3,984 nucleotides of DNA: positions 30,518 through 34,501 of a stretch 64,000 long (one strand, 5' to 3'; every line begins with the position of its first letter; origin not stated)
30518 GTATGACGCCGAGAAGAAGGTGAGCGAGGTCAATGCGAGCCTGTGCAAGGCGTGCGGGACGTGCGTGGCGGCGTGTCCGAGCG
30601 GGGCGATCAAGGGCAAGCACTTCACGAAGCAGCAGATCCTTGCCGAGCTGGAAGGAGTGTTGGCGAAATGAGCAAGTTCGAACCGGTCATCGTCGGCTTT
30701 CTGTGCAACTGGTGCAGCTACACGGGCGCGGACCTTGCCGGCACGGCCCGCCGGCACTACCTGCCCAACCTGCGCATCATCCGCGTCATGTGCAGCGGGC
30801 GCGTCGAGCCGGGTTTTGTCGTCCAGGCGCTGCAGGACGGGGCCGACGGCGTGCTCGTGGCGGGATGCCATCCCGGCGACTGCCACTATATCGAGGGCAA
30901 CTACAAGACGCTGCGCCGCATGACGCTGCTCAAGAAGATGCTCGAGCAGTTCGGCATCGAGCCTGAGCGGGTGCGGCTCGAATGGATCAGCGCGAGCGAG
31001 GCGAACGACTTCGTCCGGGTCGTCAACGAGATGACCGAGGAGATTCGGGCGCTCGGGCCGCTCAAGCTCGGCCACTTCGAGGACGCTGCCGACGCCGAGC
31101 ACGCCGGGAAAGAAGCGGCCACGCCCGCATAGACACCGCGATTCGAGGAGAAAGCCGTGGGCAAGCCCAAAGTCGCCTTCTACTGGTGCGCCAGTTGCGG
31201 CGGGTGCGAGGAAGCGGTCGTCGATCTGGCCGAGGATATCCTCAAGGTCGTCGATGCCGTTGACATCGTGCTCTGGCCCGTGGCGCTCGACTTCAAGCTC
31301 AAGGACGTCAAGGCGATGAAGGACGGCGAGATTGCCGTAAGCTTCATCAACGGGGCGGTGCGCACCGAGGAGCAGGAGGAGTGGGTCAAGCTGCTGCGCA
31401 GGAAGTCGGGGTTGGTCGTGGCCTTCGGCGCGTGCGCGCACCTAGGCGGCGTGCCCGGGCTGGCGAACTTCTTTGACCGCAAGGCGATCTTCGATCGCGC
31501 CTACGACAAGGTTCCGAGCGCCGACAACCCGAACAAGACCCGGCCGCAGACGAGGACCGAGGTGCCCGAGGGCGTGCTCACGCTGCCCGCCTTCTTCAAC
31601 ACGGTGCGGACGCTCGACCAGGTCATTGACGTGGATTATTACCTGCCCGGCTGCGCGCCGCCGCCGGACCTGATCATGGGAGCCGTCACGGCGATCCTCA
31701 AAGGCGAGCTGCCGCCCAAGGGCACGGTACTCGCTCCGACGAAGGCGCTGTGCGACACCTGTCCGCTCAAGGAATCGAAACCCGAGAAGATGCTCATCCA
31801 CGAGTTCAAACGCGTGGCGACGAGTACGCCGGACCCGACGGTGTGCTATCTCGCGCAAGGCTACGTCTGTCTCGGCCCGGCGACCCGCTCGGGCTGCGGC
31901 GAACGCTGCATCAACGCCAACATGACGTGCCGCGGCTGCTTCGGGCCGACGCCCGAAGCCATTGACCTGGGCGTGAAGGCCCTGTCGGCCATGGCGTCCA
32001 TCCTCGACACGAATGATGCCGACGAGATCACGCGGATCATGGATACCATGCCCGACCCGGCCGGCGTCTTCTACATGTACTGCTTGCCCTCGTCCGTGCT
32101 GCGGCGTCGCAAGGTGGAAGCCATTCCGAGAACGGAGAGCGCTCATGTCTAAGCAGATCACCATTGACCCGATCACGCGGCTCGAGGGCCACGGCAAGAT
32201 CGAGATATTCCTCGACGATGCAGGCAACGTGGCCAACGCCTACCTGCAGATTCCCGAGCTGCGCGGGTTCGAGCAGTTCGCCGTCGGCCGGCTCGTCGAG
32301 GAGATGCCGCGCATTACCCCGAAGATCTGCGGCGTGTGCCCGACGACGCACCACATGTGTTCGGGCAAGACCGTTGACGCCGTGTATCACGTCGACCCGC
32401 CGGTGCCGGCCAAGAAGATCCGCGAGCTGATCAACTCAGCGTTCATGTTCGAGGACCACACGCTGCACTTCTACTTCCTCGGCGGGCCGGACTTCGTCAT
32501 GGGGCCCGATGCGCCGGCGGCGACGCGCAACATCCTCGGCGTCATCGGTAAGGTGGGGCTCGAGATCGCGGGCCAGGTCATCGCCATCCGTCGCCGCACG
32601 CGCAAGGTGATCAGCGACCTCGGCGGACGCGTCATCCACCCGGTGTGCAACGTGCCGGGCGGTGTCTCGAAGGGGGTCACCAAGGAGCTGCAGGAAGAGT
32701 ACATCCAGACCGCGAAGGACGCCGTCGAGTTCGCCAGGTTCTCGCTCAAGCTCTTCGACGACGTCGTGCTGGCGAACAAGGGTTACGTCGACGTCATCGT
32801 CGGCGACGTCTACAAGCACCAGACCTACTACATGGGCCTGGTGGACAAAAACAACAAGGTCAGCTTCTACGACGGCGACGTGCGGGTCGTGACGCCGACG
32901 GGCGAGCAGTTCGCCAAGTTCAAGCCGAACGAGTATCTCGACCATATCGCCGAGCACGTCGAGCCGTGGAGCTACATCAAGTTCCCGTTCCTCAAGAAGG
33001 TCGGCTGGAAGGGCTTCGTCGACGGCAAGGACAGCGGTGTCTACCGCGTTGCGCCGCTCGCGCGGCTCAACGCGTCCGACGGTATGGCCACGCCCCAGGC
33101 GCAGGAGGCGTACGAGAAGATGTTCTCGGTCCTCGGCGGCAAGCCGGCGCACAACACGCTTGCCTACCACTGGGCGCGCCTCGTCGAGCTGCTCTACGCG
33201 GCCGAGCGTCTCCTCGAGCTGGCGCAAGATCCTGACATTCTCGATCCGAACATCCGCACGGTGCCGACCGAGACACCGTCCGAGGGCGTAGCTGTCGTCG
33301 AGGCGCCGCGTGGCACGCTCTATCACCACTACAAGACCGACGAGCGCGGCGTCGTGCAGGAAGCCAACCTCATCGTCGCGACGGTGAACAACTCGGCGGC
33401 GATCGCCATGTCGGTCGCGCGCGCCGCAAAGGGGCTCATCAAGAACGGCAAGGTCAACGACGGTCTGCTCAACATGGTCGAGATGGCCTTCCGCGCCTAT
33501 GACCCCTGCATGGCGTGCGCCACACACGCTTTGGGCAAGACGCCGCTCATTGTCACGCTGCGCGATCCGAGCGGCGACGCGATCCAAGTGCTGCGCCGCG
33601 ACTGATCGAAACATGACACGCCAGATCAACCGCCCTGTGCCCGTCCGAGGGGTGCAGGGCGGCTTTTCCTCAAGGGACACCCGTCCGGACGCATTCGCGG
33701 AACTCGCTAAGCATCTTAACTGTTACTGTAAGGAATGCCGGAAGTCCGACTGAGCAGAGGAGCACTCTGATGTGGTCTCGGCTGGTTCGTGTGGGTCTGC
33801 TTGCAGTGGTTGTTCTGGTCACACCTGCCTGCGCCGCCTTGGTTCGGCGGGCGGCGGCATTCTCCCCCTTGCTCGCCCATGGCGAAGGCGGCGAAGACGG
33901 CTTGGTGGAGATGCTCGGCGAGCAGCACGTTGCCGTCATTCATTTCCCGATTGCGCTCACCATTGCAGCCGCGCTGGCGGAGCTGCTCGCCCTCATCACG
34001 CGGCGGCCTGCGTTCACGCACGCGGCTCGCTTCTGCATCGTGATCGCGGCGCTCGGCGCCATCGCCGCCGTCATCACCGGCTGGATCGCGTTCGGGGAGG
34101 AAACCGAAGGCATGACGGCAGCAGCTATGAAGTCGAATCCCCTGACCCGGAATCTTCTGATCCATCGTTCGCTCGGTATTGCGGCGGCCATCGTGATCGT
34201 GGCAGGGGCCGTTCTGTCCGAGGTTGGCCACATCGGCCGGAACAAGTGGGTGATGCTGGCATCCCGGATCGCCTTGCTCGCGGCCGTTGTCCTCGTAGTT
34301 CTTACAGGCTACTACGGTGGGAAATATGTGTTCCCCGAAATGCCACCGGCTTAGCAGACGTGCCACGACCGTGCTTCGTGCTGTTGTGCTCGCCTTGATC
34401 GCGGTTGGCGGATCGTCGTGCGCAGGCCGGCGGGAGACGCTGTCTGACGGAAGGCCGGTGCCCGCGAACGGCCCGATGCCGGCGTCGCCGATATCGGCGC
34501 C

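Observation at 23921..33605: Ten-gene operon joining HdrCB, a split HdrA, a HydABC/NuoEFG-type NADH flavoprotein module and an Mvh-type [NiFe] hydrogenase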

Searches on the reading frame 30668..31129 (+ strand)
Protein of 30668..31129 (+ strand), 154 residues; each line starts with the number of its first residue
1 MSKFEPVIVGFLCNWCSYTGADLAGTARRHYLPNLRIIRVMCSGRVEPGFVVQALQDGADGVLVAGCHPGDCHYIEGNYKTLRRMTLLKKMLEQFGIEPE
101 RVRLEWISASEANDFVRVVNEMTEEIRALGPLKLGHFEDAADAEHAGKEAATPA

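Call 4: search_protein_families(library=pfam, proteins=[window:30668-31129:+], max_evalue=0.01)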
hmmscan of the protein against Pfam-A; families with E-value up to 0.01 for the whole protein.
window:30668-31129:+ (154 aa): 1 family
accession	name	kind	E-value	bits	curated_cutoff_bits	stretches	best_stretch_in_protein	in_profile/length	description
PF02662.21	FlpD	-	5.7e-57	191.5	22.3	1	8-130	1-123/123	Methyl-viologen-reducing hydrogenase, delta subunit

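Call 5: search_protein_families(library=ncbifam, proteins=[window:30668-31129:+], max_evalue=0.001)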
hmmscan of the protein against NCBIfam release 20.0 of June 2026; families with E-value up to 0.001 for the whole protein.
window:30668-31129:+ (154 aa): 3 families
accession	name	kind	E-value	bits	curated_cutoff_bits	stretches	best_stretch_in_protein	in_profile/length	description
NF040770.1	hetero_SS_HdrA2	exception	3.3e-55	187.5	1100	1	5-132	647-774/777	CoB-CoM heterodisulfide reductase HdrA2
NF045873.1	F420_non_VhuD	exception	1.5e-39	135.1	215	1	5-133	1-129/132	F420-non-reducing hydrogenase iron-sulfur subunit VhuD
NF041891.1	hdrA_Methbact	equivalog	1.4e-11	43.4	1300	1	6-126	644-758/762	ferredoxin:CoB-CoM heterodisulfide reductase subunit HdrA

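Call 89: search_solved_structures(query=window:30668-31129:+, max_evalue=0.00001, show_alignments=1)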
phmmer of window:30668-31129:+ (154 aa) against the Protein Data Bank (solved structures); distinct sequences matched with E-value up to 0.00001: 6.
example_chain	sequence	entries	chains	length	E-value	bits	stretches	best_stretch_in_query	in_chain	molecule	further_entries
8rvu_F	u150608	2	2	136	5.1e-51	176.2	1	3-134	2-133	Methyl viologen-reducing hydrogenase, subunit D-related protein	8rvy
5odc_D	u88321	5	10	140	5.8e-51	176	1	1-135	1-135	Methyl-viologen reducing hydrogenase subunit D | Methyl-viologen reducing hydrogenase, subunit D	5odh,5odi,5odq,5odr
8rvv_F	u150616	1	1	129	1.2e-49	171.7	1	4-132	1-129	Methyl viologen-reducing hydrogenase, subunit D-related protein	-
9sw2_D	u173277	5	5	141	3.9e-49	170.1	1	7-133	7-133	F420-non-reducing hydrogenase iron-sulfur subunit D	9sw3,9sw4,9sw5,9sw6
7bkb_F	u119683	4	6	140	9.6e-45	155.8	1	4-137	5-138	F420-non-reducing hydrogenase subunit D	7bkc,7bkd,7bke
9sfi_K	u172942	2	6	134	4.4e-29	105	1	5-132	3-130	F420-non-reducing hydrogenase subunit delta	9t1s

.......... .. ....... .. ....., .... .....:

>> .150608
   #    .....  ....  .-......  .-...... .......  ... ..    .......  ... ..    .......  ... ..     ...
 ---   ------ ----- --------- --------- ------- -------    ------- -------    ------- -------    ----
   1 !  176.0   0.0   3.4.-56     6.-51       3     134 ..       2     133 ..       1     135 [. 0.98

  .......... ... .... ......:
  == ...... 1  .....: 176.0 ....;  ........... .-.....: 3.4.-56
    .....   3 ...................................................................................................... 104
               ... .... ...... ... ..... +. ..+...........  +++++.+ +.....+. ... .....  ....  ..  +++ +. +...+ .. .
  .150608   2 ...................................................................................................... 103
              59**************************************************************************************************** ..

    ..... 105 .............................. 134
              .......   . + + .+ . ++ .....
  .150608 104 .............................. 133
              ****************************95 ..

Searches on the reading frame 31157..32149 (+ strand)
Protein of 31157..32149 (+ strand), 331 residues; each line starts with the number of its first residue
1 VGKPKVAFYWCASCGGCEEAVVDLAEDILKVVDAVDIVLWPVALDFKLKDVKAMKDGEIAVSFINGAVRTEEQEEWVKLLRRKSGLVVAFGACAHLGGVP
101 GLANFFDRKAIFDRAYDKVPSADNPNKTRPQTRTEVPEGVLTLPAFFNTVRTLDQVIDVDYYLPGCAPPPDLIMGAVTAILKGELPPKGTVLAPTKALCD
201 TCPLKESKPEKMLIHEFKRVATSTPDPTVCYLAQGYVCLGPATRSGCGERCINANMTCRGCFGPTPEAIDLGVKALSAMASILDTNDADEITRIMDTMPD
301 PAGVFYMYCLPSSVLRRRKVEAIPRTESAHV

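Call 4: search_protein_families(library=pfam, proteins=[window:31157-32149:+], max_evalue=0.01)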
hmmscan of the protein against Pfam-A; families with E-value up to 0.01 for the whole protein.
window:31157-32149:+ (331 aa): 1 family
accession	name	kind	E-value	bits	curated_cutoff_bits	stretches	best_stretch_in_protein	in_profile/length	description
PF01058.29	Oxidored_q6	-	4.2e-23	81.9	27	1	14-179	1-127/128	NADH ubiquinone oxidoreductase, 20 Kd subunit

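Call 5: search_protein_families(library=ncbifam, proteins=[window:31157-32149:+], max_evalue=0.001)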
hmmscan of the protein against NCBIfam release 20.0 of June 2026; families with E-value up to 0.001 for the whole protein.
window:31157-32149:+ (331 aa): 12 families
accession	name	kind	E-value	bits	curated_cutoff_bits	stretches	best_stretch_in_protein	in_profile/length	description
NF045875.1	F420_non_VhuG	exception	9.8e-60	202.2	450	1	3-317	4-283/286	F420-non-reducing hydrogenase subunit VhuG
NF040836.1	sulfhyd_HydD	equivalog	4.3e-23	81.8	500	2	3-119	5-114/261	NADPH-dependent hydrogenase/sulfhydrogenase 1 subunit delta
TIGR03294.1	FrhG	equivalog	4.2e-16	59.4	245.5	2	4-99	2-93/228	coenzyme F420 hydrogenase subunit gamma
NF040831.1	sulfhyd_ShyD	equivalog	4.2e-15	56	460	2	7-105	4-95/240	NAD(P)-dependent hydrogenase/sulfhydrogenase 2 subunit delta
NF005012.1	PRK06411.1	subfamily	5.4e-07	29.3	116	1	147-180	121-154/166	NADH-quinone oxidoreductase subunit NuoB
TIGR01957.1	nuoB_fam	subfamily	3.3e-06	27.1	142.7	1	147-180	105-138/145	NADH-quinone oxidoreductase subunit B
NF011395.0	PRK14820.1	equivalog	2.3e-05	24.2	263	0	148-180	121-153/180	NADH-quinone oxidoreductase subunit B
NF011390.0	PRK14815.1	equivalog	0.00011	21.6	281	0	147-179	120-152/183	NADH dehydrogenase subunit B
NF011394.0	PRK14819.1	equivalog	0.00024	20.7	312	0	147-179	119-151/264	NADH-quinone oxidoreductase subunit B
NF011388.0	PRK14813.1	equivalog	0.00031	20.7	294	0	148-179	117-148/189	NADH dehydrogenase subunit B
NF011393.0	PRK14818.1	equivalog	0.00043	19.9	255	0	148-175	119-146/173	NADH dehydrogenase subunit B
NF011392.0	PRK14817.1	equivalog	0.00046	19.9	271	0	147-177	123-153/182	NADH-quinone oxidoreductase subunit B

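Call 88: search_solved_structures(query=window:31157-32149:+, max_evalue=0.00001)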
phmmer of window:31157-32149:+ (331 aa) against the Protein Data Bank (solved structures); distinct sequences matched with E-value up to 0.00001: 12.
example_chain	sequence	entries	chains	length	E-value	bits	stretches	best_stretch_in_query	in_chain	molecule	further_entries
5odc_E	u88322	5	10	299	3.2e-61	210.5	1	5-315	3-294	Methyl-viologen reducing hydrogenase subunit G | Methyl-viologen reducing hydrogenase, subunit G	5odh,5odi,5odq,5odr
9sfi_I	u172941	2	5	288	5.7e-54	186.7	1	3-281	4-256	F420-non-reducing hydrogenase small subunit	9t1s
9sw2_E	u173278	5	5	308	1.8e-51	178.4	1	3-316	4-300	F420-non-reducing hydrogenase subunit G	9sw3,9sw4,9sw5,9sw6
7t2r_E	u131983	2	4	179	3.3e-18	69.1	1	1-187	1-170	NiFe hydrogenase small subunit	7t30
9nez_A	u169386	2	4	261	2.3e-17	66.3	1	1-130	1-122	Sulfhydrogenase 1 subunit delta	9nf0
9e15_A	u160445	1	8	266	7.5e-17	64.7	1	2-130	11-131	Sulfhydrogenase 1 subunit delta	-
9e1j_A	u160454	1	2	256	1.1e-16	64.1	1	2-130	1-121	Sulfhydrogenase 1 subunit delta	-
5xf9_C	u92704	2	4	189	3e-13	52.8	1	5-186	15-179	NAD-reducing hydrogenase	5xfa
9r51_C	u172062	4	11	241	3.3e-08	36.3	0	5-100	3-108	F420-reducing [NiFe]-hydrogenase from Methanothermococcus thermolithotrophicus subunit gam | F420-reducing [NiFe]-hydrogenase from Methanothermococcus thermolit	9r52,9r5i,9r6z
6qgr_G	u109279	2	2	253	6.7e-08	35.2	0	4-100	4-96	Coenzyme F420 hydrogenase subunit gamma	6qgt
6qii_G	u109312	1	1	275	6.7e-08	35.2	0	4-100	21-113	Coenzyme F420 hydrogenase subunit gamma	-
3zfs_B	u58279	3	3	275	1.2e-06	31.1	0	153-186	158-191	F420-REDUCING HYDROGENASE, SUBUNIT GAMMA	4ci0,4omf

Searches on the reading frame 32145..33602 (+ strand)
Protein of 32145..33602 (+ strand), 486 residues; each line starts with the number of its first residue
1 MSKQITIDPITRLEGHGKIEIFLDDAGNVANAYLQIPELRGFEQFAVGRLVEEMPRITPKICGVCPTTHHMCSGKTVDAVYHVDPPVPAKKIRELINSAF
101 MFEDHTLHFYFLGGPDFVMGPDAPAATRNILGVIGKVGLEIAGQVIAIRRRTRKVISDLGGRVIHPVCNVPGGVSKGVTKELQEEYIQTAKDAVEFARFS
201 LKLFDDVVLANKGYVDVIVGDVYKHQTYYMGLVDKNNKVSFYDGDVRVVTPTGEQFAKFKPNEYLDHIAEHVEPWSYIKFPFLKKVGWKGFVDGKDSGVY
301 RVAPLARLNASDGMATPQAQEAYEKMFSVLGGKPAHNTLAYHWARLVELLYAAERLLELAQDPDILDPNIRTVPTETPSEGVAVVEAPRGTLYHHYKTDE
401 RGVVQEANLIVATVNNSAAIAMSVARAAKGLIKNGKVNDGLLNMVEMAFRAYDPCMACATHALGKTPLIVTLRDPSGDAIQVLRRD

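Call 4: search_protein_families(library=pfam, proteins=[window:32145-33602:+], max_evalue=0.01)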
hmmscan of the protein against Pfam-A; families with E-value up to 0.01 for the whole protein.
window:32145-33602:+ (486 aa): 1 family
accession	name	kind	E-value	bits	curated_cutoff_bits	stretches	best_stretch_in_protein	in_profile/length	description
PF00374.24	NiFeSe_Hases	-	2.8e-33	116.1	25.8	2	40-118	1-79/508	Nickel-dependent hydrogenase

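Call 5: search_protein_families(library=ncbifam, proteins=[window:32145-33602:+], max_evalue=0.001)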
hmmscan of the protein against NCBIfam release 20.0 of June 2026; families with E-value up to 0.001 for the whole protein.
window:32145-33602:+ (486 aa): 9 families
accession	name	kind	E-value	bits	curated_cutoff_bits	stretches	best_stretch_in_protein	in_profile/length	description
NF041785.2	VhuA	equivalog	9.6e-128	426.3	800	1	4-433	3-418/418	F420-non-reducing hydrogenase Vhu subunit A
NF033181.1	NiFeSe_hydrog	equivalog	2.3e-50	172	600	2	3-123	2-121/507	nickel-dependent hydrogenase large subunit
NF045518.1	H2_NiFeSe_large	exception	2.9e-46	158.3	780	1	4-463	3-482/485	NiFeSe hydrogenase large subunit HysA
NF040828.1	sulfhyd_ShyA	equivalog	4.6e-45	154.3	700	1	5-462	3-412/415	NAD(P)-dependent hydrogenase/sulfhydrogenase 2 subunit alpha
TIGR03295.1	frhA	equivalog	3.9e-41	141.4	392.5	2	1-210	1-202/412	coenzyme F420 hydrogenase subunit alpha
NF040832.1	sulfhyd_HydA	equivalog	5.1e-38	131.3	880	1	4-462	4-423/426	NADPH-dependent hydrogenase/sulfhydrogenase 1 subunit alpha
NF007778.0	PRK10467.1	equivalog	3e-27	95.1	969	1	1-118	1-117/567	hydrogenase 2 large subunit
NF007550.0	PRK10170.1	equivalog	1e-20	73.7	1101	2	3-123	17-137/597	Ni/Fe-hydrogenase large subunit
NF041786.2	VhuU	equivalog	2.2e-08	33.8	70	1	441-464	7-30/45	F420-non-reducing hydrogenase selenoprotein subunit VhuU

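Call 51: search_solved_structures(query=window:32145-33602:+, max_evalue=1e-10, show_alignments=1)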
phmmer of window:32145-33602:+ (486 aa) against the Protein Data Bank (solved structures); distinct sequences matched with E-value up to 1e-10: 66 (the best 60 are shown).
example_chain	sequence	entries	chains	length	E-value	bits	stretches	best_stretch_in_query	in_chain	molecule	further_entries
7t2r_D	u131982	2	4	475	1.7e-119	403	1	5-486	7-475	NiFe hydrogenase large subunit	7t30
9sfi_g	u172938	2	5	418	1.3e-117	396.7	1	4-431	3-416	Coenzyme F420-reducing hydrogenase, alpha subunit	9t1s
9sw2_F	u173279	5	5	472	2.5e-115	389.2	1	4-480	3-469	F420-non-reducing hydrogenase subunit A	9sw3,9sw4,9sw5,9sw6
5odc_F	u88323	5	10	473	6.1e-113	381.4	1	4-466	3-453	Methyl-viologen reducing hydrogenase subunit A | Methyl-viologen reducing hydrogenase, subunit A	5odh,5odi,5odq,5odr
5xf9_D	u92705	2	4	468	3.6e-94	319.4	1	3-461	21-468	NAD-reducing hydrogenase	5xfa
5jsu_B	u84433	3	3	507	8.1e-38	133.6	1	5-464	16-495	Periplasmic [NiFeSe] hydrogenase, large subunit, selenocysteine-containing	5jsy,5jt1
5jsh_B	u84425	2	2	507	2.7e-36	128.6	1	5-464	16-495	Periplasmic [NiFeSe] hydrogenase, large subunit, selenocysteine-containing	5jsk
6z8o_B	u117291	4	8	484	7.4e-36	127.2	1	5-461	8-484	Periplasmic [NiFeSe] hydrogenase, large subunit, selenocysteine-containing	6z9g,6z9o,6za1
6ru9_B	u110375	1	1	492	7.9e-36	127.1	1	5-461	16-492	Periplasmic [NiFeSe] hydrogenase, large subunit, selenocysteine-containing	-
6z8m_B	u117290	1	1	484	1.9e-35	125.8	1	5-461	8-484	Periplasmic [NiFeSe] hydrogenase, large subunit, selenocysteine-containing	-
6ruc_B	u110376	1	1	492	2e-35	125.7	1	5-461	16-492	Periplasmic [NiFeSe] hydrogenase, large subunit, selenocysteine-containing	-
6rtp_B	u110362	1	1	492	2e-35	125.7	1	5-461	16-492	Periplasmic [NiFeSe] hydrogenase, large subunit, selenocysteine-containing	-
3ze6_B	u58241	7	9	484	2.7e-35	125.3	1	5-461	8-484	PERIPLASMIC [NIFESE] HYDROGENASE, LARGE SUBUNIT, SELENOCYS SELENOCYSTEINE-CONTAINING | PERIPLASMIC [NIFESE] HYDROGENASE, LARGE SUBUNIT, SELENOCYSTEINE-CONTAININ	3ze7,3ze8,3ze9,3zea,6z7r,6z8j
2wpn_B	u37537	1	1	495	2.9e-35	125.2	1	5-461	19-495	PERIPLASMIC [NIFESE] HYDROGENASE, LARGE SUBUNIT, SELENOCYSTEINE-CONTAINING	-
5yxy_A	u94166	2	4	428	2.7e-30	108.8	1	4-462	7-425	Cytosolic NiFe-hydrogenase, alpha subunit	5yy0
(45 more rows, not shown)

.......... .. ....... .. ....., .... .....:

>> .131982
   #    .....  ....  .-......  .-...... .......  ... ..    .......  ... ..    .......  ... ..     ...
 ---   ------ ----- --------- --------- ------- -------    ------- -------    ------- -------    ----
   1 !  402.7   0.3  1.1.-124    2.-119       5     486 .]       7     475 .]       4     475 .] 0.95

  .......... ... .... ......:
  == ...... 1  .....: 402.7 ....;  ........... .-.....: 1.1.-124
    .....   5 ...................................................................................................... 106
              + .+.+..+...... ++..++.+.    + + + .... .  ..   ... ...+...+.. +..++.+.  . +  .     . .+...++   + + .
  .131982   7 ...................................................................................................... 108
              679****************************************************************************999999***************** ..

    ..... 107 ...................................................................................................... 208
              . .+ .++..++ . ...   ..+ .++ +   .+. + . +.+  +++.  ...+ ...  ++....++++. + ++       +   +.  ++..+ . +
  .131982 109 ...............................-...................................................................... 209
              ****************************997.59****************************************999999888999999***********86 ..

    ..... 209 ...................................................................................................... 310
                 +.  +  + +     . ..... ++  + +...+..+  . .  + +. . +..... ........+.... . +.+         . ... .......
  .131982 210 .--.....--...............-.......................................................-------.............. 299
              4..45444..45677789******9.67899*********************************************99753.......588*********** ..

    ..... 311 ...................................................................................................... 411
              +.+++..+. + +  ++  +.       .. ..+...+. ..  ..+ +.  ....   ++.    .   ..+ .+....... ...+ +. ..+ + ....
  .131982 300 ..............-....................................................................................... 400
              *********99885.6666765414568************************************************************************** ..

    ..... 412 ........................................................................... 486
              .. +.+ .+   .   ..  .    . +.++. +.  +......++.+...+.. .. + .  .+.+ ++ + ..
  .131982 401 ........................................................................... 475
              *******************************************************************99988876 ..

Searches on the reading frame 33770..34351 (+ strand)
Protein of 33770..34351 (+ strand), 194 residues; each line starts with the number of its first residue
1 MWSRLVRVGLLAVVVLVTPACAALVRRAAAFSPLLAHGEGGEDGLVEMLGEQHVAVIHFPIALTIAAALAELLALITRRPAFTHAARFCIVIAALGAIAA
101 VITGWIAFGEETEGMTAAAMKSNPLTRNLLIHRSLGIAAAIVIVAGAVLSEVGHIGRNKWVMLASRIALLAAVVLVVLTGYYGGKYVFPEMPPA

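Call 12: search_protein_families(library=pfam, proteins=[window:33770-34351:+], max_evalue=0.0001)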
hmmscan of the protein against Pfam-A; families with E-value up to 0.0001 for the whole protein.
window:33770-34351:+ (194 aa): 1 family
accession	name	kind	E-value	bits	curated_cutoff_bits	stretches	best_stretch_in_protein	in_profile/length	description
PF09990.14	DUF2231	-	4.6e-12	46.6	26.4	1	53-188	5-131/139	Predicted membrane protein (DUF2231)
